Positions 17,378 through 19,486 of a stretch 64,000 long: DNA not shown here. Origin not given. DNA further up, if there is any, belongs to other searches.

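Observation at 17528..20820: Divergent minimal type IV filament module: ATPase facing two prepilins, no platform protein or prepilin peptidase nearby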

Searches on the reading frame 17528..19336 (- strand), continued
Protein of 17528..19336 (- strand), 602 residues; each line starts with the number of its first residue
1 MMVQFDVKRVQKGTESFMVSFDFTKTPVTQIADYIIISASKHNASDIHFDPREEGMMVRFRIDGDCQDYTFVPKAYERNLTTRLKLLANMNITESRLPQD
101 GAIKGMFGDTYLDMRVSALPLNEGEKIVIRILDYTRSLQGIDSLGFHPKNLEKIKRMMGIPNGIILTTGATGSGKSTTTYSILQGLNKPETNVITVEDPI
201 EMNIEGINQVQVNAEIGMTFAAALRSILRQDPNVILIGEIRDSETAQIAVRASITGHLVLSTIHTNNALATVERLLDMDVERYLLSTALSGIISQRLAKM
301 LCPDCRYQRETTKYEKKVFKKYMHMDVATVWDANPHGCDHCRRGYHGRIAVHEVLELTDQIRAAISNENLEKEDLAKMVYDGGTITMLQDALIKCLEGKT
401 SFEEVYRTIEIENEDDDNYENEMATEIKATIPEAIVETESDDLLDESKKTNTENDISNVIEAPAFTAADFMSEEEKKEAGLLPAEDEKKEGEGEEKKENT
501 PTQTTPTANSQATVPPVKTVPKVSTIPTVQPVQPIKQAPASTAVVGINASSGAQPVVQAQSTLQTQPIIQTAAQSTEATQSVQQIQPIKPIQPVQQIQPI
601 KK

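Call 46: search_dna_similar(query=L085:10160-11380:+, collection=plasmids, mode=protein, max_rows=60, rows=spread, max_evalue=0.001)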
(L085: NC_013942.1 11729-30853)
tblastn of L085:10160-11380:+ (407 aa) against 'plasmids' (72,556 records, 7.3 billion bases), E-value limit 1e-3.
Records with a match: 686; places in all: 729; records where one place covers at least 80% of the query: 543.
Best place of each record, by identity: >=99% 49; 90-95% 355; 80-90% 1; 60-80% 17; <60% 264.
By first word of the organism name: Escherichia 421; Ralstonia 111; Pseudomonas 14; Burkholderia 8; Aliiroseovarius 8; Bradyrhizobium 7; Providencia 6; Paraburkholderia 6; Sulfitobacter 5; Deinococcus 5; and 62 more.
By predicted mobility (MOB-suite, as given by PLSDB): non-mobilizable 449; mobilizable 174; conjugative 63.
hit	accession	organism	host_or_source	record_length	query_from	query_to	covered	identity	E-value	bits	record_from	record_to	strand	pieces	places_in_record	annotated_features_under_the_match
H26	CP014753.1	Escherichia coli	Odocoileus virginianus,feces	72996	1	394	97%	100.0%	0e+0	762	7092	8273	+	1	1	type II secretion system protein GspF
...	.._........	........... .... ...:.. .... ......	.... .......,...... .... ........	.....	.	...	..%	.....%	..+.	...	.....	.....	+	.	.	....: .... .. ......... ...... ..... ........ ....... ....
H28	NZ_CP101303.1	Escherichia coli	Homo sapiens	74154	1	394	97%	100.0%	0e+0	762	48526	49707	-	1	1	gspF: type II secretion system inner membrane protein GspF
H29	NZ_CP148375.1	Escherichia coli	Homo sapiens,single cell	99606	1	394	97%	100.0%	0e+0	762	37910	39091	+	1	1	gspF: type II secretion system inner membrane protein GspF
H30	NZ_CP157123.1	Escherichia coli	culture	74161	1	394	97%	100.0%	0e+0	762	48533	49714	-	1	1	gspF: type II secretion system inner membrane protein GspF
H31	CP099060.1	Escherichia coli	culture,Pooled soil sample collected ...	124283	1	394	97%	93.7%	0e+0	712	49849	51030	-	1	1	gspF: type II secretion system inner membrane protein GspF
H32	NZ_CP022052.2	Escherichia coli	Homo sapiens,clinical isolate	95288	1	394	97%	93.1%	0e+0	710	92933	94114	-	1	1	gspF: type II secretion system inner membrane protein GspF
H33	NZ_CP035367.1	Escherichia coli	Rectal fecal grab samples from a ...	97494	1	394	97%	93.1%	0e+0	710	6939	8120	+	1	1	gspF: type II secretion system inner membrane protein GspF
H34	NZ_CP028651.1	Escherichia coli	cattle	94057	1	394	97%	93.1%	0e+0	710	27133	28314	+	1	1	gspF: type II secretion system inner membrane protein GspF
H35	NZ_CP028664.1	Escherichia coli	cattle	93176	1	394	97%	93.1%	0e+0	710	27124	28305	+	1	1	gspF: type II secretion system inner membrane protein GspF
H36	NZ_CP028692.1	Escherichia coli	cattle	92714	1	394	97%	93.1%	0e+0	710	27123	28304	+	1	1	gspF: type II secretion system inner membrane protein GspF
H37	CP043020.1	Escherichia coli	Homo sapiens,feces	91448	1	394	97%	93.1%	0e+0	710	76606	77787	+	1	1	none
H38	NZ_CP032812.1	Escherichia coli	water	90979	1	394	97%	93.1%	0e+0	710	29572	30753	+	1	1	gspF: type II secretion system inner membrane protein GspF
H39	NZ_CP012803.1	Escherichia coli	culture collection specimen,derived ...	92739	1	394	97%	93.1%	0e+0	710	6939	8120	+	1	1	gspF: type II secretion system inner membrane protein GspF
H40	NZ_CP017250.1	Escherichia coli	-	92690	1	394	97%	93.1%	0e+0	710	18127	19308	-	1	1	gspF: type II secretion system inner membrane protein GspF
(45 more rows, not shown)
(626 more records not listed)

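Call 76: search_protein_families(library=pfam, proteins=[L006:4182-5057:+], max_evalue=0.01)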
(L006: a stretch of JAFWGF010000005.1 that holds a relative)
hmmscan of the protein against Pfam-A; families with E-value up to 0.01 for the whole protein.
L006:4182-5057:+ (291 aa): 0 families

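Call 77: search_protein_families(library=ncbifam, proteins=[L006:4182-5057:+], max_evalue=0.01)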
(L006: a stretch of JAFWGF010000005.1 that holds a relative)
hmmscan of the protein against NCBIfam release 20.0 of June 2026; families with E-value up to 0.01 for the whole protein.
L006:4182-5057:+ (291 aa): 1 family
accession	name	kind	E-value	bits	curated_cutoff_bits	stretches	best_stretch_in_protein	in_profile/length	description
TIGR02871.1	spore_ylbJ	equivalog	1.7e-22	80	304.65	1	9-291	5-322/363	sporulation integral membrane protein YlbJ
